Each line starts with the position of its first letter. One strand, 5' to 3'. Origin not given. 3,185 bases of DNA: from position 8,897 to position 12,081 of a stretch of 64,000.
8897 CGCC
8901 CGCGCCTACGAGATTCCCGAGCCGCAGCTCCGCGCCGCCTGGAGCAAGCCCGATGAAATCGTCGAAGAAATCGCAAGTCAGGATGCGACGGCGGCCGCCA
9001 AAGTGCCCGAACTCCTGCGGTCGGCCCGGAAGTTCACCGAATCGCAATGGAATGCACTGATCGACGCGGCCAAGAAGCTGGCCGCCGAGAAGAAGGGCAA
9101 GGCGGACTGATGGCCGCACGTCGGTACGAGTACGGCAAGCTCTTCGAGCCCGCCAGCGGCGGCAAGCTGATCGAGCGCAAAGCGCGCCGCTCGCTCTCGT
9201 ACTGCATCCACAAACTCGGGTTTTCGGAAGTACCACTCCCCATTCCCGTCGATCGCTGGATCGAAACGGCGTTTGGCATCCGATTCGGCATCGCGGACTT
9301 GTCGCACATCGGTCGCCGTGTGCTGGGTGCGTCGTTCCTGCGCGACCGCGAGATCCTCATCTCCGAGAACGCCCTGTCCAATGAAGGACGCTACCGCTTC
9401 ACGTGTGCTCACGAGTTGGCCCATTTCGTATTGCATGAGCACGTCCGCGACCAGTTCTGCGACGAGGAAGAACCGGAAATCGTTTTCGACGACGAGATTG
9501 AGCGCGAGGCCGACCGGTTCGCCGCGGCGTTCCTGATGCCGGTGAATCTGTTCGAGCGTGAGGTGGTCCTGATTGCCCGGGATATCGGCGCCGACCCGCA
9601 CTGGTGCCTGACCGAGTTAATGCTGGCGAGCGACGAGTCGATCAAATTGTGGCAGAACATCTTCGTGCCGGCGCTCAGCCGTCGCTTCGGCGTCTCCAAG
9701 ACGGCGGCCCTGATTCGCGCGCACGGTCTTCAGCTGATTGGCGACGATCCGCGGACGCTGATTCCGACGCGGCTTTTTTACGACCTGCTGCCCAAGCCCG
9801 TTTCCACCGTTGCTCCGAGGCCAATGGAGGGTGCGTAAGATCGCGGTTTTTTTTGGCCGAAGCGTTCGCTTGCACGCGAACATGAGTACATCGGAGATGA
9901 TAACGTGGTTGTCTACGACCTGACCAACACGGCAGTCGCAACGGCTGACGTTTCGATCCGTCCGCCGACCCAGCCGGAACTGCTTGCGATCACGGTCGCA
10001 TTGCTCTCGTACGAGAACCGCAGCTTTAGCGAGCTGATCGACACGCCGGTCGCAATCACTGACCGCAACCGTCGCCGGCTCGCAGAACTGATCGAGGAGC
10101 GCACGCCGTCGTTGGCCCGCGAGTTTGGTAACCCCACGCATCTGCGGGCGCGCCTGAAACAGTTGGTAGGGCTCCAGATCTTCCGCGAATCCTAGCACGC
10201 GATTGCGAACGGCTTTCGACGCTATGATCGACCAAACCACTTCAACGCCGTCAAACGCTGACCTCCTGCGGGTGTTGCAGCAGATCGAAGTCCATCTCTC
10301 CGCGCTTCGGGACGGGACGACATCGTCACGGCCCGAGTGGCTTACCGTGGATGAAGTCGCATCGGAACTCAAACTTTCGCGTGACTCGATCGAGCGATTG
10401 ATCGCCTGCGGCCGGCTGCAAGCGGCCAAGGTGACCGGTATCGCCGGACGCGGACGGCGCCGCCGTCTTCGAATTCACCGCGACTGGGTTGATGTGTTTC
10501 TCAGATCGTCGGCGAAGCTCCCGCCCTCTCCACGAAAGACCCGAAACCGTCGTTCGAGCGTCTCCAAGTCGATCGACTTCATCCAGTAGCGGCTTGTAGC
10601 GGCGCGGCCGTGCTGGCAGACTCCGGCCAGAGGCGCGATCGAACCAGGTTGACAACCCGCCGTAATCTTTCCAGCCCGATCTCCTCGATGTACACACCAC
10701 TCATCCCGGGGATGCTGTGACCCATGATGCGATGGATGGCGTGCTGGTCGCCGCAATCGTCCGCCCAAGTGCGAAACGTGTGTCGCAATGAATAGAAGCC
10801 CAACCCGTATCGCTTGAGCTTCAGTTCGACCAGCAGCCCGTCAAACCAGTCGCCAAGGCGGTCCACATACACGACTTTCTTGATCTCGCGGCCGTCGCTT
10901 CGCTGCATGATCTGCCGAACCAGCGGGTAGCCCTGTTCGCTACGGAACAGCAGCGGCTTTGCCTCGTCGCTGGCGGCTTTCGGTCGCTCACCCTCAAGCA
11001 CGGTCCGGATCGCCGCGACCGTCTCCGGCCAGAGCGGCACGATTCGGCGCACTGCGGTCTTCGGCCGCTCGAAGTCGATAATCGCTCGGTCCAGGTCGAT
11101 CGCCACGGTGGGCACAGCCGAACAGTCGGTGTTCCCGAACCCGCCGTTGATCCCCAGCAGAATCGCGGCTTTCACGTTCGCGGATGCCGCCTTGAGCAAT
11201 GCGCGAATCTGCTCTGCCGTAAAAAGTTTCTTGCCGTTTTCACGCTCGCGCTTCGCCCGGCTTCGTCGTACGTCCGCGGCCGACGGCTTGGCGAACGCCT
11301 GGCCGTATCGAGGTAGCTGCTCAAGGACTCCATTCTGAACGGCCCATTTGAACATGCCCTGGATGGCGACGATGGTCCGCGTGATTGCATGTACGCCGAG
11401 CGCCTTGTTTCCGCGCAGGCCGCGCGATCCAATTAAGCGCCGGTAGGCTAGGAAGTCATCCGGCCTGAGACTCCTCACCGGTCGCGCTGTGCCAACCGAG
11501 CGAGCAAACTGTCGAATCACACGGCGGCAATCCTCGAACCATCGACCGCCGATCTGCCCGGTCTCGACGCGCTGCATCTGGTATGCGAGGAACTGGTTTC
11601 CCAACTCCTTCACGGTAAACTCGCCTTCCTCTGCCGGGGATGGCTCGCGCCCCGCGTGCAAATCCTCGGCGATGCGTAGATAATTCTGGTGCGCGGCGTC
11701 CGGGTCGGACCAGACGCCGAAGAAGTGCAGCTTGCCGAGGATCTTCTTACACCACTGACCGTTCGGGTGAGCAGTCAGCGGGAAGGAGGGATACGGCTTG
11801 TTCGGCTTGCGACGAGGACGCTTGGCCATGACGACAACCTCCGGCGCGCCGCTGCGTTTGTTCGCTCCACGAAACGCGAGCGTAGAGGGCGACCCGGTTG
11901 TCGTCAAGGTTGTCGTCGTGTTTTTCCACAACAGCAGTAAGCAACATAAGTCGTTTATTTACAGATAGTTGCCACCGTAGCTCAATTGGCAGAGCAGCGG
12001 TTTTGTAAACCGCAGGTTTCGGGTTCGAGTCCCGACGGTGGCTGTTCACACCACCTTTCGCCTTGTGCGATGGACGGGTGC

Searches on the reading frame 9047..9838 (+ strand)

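Call 3: search_protein_families(library=pfam, proteins=[window:9047-9838:+], max_evalue=0.01)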
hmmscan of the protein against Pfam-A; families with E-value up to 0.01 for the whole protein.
window:9047-9838:+ (263 aa): 1 family
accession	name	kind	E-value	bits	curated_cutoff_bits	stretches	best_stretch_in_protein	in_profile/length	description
PF06114.19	Peptidase_M78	-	4.4e-17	62.5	22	1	76-225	4-122/123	IrrE N-terminal-like domain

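Call 4: search_protein_families(library=padloc, proteins=[window:9047-9838:+], max_evalue=0.01)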
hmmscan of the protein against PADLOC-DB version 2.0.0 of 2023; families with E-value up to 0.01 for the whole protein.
window:9047-9838:+ (263 aa): 18 families
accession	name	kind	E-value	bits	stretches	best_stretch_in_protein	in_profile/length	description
PDLC04141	capP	-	6.1e-25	86.1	1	90-173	41-122/242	capP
PDLC03947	RmrA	-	2.2e-16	57.6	1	103-174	195-262/383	-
PDLC03951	RmrA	-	9.3e-15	52.5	1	111-175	200-258/400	-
PDLC03952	RmrA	-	1.7e-14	51.5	1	113-173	217-273/395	-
PDLC03948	RmrA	-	9.1e-13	45.8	1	111-174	202-261/397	-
PDLC03944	RmrA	-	9.3e-13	46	1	111-179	194-258/384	-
PDLC03949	RmrA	-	1.5e-11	41.8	1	114-167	187-229/363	-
PDLC03946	RmrA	-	1.6e-11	41.5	1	82-167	156-231/357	-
PDLC03953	RmrA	-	1.8e-11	41.9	1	103-167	195-247/373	-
PDLC03954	RmrA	-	2.1e-11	41.3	1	103-173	196-261/380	-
PDLC03945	RmrA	-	7.3e-11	39.8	1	114-179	206-266/394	-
PDLC03950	RmrA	-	1.4e-10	38.7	1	95-169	175-244/369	-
PDLC03943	RmrA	-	1.5e-10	38.7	1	96-233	172-277/370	-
PDLC03956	RmrA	-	1.3e-09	35.6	1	103-173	194-257/399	-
PDLC03955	RmrA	-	1.9e-08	32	1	56-169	157-256/371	-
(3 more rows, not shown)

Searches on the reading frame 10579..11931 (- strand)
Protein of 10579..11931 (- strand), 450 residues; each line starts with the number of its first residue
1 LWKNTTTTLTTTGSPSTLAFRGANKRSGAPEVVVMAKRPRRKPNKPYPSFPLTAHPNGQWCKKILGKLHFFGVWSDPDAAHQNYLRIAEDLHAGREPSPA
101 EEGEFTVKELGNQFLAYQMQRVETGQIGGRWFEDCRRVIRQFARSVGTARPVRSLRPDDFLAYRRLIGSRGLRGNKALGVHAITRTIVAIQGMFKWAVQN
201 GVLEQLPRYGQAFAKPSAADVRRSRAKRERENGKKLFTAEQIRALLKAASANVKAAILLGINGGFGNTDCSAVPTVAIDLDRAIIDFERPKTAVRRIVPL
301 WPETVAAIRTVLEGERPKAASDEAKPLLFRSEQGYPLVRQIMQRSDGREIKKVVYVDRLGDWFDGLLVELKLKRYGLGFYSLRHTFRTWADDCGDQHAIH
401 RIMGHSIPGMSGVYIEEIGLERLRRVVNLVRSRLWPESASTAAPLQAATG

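Call 3: search_protein_families(library=pfam, proteins=[window:10579-11931:-], max_evalue=0.01)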
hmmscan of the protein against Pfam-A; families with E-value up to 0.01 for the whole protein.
window:10579-11931:- (450 aa): 1 family
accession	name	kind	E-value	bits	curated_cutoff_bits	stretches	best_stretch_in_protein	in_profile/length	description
PF00589.27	Phage_integrase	-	5.1e-07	30.1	27.1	1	237-415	3-166/172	Phage integrase family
